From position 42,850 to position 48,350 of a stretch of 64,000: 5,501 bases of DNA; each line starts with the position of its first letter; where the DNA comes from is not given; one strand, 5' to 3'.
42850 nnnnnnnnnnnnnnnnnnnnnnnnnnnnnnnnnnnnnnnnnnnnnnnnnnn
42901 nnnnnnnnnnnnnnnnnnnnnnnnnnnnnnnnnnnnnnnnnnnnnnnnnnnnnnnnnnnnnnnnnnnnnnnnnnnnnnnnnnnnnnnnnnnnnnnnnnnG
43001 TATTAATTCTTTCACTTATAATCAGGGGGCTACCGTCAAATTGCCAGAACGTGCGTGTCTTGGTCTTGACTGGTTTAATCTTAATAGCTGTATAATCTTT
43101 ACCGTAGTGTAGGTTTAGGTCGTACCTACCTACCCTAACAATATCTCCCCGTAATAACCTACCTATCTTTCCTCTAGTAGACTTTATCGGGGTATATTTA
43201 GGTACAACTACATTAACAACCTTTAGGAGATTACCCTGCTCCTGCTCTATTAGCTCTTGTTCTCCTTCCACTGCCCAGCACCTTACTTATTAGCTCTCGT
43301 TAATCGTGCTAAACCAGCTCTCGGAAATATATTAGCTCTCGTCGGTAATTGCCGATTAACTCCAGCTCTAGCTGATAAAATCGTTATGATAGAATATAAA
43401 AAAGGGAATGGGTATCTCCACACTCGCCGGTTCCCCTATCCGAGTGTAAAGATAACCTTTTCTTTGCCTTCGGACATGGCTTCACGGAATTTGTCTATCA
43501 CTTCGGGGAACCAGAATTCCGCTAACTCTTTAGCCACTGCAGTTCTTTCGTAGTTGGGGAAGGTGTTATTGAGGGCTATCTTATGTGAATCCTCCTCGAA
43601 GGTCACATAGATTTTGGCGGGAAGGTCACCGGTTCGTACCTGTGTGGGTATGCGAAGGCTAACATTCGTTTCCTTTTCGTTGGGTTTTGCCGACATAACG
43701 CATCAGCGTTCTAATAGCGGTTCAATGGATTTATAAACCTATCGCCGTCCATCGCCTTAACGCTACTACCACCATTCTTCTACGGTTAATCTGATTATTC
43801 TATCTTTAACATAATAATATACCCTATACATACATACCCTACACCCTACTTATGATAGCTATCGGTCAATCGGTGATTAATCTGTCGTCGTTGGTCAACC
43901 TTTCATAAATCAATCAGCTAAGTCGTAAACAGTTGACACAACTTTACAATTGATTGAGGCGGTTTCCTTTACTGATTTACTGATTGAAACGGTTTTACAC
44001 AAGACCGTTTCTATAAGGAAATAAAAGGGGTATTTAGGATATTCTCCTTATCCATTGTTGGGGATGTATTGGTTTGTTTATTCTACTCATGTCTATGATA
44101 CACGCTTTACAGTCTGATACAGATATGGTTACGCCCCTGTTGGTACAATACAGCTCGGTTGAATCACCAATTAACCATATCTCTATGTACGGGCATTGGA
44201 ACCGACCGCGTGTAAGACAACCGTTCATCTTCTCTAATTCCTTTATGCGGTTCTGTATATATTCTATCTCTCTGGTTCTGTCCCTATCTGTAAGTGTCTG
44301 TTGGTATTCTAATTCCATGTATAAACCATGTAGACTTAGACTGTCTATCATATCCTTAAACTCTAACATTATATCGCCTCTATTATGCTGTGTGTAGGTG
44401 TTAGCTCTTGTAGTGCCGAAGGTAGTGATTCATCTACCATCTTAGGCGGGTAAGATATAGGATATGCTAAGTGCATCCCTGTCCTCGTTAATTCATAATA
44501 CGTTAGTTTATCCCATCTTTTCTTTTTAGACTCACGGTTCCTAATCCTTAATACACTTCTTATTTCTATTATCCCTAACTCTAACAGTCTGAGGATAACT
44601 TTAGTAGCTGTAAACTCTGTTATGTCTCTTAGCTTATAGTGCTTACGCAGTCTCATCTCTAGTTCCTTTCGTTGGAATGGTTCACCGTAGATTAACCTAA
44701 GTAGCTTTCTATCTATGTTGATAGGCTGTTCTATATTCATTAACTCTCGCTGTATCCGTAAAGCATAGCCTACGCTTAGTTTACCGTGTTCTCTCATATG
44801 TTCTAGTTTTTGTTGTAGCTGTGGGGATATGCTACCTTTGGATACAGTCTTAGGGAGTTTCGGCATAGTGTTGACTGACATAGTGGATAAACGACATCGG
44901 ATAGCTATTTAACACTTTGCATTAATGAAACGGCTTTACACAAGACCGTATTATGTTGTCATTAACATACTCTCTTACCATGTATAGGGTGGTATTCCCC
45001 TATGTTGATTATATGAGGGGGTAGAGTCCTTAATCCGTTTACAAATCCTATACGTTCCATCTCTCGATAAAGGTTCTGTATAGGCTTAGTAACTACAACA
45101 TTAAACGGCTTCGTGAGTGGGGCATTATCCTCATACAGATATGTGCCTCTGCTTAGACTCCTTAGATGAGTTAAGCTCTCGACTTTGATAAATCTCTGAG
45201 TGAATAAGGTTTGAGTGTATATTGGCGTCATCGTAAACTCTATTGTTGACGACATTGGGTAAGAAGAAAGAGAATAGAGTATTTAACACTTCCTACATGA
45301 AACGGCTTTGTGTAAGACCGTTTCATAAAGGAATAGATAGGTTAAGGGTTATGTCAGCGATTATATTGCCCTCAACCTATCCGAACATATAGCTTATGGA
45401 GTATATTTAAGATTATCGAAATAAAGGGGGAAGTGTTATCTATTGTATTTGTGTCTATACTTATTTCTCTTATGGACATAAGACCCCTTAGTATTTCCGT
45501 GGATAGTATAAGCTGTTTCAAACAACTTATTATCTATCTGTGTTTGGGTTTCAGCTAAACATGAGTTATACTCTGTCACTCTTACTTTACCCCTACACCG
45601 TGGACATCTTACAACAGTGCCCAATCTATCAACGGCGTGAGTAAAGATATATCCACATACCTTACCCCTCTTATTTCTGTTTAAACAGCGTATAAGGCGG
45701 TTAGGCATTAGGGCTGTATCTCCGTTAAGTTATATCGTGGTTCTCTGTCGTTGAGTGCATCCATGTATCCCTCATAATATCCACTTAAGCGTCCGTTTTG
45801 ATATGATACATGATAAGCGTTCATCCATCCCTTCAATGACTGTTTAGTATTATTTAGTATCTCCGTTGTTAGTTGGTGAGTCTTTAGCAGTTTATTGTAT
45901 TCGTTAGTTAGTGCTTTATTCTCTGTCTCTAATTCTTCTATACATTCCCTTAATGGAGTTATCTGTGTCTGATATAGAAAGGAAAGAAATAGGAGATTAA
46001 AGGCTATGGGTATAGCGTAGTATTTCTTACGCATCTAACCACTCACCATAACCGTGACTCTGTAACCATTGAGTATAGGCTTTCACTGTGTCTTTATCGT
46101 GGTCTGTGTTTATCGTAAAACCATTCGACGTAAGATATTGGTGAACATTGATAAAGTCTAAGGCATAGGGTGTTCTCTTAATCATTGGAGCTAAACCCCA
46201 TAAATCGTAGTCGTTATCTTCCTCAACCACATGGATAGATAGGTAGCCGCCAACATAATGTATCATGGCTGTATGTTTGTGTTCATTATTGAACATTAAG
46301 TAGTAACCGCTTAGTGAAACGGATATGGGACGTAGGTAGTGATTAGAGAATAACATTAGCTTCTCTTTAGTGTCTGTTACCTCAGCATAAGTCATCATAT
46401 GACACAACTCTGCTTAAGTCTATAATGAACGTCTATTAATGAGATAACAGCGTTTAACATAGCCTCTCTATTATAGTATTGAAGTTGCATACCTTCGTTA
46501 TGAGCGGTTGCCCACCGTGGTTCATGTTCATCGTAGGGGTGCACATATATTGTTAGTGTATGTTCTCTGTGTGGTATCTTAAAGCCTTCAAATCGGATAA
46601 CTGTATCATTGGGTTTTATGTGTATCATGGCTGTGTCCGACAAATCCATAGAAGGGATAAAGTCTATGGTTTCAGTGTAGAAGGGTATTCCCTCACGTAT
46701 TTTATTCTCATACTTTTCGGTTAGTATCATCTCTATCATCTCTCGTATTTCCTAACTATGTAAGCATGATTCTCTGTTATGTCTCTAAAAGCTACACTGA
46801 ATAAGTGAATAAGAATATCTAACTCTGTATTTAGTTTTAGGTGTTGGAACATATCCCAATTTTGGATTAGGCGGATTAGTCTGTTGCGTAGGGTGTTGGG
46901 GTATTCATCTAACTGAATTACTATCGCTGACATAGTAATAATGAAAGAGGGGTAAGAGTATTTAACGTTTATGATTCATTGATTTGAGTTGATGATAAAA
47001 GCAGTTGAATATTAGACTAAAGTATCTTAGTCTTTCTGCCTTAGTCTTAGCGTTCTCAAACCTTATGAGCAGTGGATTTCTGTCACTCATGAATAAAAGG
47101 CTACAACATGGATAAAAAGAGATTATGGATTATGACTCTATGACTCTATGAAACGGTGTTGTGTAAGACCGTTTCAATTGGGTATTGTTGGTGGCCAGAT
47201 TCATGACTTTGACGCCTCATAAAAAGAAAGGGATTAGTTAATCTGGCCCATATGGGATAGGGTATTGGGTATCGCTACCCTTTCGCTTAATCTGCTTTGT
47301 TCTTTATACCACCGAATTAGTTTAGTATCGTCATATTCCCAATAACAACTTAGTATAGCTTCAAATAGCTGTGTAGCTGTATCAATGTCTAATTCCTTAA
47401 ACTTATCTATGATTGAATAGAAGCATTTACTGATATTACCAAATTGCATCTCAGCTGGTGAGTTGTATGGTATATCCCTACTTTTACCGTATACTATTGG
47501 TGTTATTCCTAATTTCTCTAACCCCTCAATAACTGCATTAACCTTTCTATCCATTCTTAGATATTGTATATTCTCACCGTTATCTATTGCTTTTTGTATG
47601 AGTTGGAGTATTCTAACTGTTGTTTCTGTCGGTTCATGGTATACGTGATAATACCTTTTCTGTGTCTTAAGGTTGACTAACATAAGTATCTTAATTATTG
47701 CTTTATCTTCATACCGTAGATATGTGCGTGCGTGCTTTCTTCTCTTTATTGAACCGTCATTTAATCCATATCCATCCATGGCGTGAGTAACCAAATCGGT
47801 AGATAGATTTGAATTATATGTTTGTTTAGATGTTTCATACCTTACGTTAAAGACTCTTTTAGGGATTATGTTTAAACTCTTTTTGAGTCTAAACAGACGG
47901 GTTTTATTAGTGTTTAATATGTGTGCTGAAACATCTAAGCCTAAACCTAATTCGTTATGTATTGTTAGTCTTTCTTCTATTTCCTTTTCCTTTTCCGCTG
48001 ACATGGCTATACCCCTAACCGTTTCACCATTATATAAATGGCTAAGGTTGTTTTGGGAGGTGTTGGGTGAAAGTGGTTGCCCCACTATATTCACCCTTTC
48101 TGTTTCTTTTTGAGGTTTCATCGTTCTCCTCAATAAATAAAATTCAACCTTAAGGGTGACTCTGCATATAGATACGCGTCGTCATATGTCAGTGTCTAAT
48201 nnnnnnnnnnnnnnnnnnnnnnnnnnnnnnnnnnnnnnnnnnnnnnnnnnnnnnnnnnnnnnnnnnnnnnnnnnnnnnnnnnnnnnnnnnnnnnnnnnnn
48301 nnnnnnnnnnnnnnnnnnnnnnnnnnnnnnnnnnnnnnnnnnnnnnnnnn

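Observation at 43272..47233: Island of small genes each placed behind a conserved hairpin plus TATA-box cassette, with archaeal-style leaderless spacing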

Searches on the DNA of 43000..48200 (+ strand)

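Call 5: search_dna_similar(query=window:43000-48200:+, collection=phages, mode=near, max_rows=20)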
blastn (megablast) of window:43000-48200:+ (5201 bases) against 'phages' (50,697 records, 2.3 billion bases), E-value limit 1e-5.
No match.

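Call 95: build_rna_model(alignment_id=A7, structure=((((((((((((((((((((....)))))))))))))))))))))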
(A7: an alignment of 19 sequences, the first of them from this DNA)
Model R1 built from alignment A7 (19 sequences, 44 columns); structure: as given.
model positions 44; base pairs 20; branch points 0; effective number of sequences 19; information 0.993 bits per position. Calibrated on 0.2 Mb of random sequence (short: E-values are rough).
structure used (alignment columns):
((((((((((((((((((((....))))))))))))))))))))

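Call 96: search_with_rna_model(model_id=R1, sources=[window, L105, L109, L110, L112, L113, L114, L115, L116, L117, L118], max_evalue=1)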
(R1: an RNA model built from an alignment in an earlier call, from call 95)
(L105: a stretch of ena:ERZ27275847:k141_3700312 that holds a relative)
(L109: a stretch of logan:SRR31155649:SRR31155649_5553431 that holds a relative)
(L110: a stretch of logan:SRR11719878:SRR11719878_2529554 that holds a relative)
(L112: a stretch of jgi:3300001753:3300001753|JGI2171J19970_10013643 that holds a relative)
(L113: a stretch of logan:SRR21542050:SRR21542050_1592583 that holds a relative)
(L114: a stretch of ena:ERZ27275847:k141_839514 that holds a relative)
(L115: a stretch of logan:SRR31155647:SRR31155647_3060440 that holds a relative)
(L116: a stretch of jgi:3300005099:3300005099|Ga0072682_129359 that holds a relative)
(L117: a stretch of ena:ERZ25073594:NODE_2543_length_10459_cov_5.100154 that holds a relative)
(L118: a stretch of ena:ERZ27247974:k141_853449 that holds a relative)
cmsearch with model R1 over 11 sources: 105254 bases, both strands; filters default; matches with E-value up to 1: 38.
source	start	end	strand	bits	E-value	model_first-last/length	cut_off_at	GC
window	45290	45333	-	58.6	6e-13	1-44/44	no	0.39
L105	3892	3935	+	57.6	1.2e-12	1-44/44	no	0.43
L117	5160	5203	+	55.7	3.7e-12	1-44/44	no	0.43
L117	7283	7326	+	55.7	3.9e-12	1-44/44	no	0.39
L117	7283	7326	-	55.1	5.5e-12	1-44/44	no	0.39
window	43977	44020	-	54.6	7.8e-12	1-44/44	no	0.34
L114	1401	1444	+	54.2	9.8e-12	1-44/44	no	0.39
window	43977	44020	+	54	1.1e-11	1-44/44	no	0.34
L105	5812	5855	+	53.7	1.4e-11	1-44/44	no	0.41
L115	1704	1747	+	52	4.2e-11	1-44/44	no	0.45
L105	3892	3935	-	51.2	6.9e-11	1-44/44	no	0.43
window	45290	45333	+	50.3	1.2e-10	1-44/44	no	0.39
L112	3492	3535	+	50.2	1.3e-10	1-44/44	no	0.43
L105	6729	6772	+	50.1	1.3e-10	1-44/44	no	0.34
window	47141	47184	-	50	1.5e-10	1-44/44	no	0.41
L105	7795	7838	+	49.5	2e-10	1-44/44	no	0.36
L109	1335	1378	+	49.4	2.2e-10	1-44/44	no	0.39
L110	6637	6680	+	48.1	4.8e-10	1-44/44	no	0.43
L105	5812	5855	-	47.4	7.6e-10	1-44/44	no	0.41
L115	1704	1747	-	46.1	1.7e-09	1-44/44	no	0.45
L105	6729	6772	-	45.6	2.3e-09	1-44/44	no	0.34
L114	1401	1444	-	45.4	2.8e-09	1-44/44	no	0.39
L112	1345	1388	+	44.7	4.2e-09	1-44/44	no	0.41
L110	6637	6680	-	44.7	4.3e-09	1-44/44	no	0.43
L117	8670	8713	+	44.2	5.7e-09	1-44/44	no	0.32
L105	7795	7838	-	43.9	7.2e-09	1-44/44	no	0.36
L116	3402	3445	+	42.6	1.6e-08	1-44/44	no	0.41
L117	5160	5203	-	42.5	1.7e-08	1-44/44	no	0.43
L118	1350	1393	+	40.6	5.8e-08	1-44/44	no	0.34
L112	3492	3535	-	39.4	1.3e-07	1-44/44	no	0.43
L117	8670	8713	-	39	1.6e-07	1-44/44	no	0.32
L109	1335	1378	-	37.8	3.5e-07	1-44/44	no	0.39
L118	1350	1393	-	27.8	0.0002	1-44/44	no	0.34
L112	1350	1388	-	25.9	0.00065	1-44/44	no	0.41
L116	3406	3441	-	23.1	0.004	5-40/44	no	0.36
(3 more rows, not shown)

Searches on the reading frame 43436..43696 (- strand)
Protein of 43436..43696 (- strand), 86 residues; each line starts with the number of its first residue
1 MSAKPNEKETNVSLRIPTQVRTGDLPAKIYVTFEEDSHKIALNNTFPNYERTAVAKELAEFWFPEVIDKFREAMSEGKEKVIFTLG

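Call 9: search_protein_families(library=pfam, proteins=[window:43436-43696:-], max_evalue=0.1)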
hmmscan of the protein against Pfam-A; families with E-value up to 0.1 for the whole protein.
window:43436-43696:- (86 aa): 0 families

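Call 10: search_protein_families(library=phrogs, proteins=[window:43436-43696:-], max_evalue=0.01)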
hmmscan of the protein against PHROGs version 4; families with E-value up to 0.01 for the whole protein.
window:43436-43696:- (86 aa): 0 families
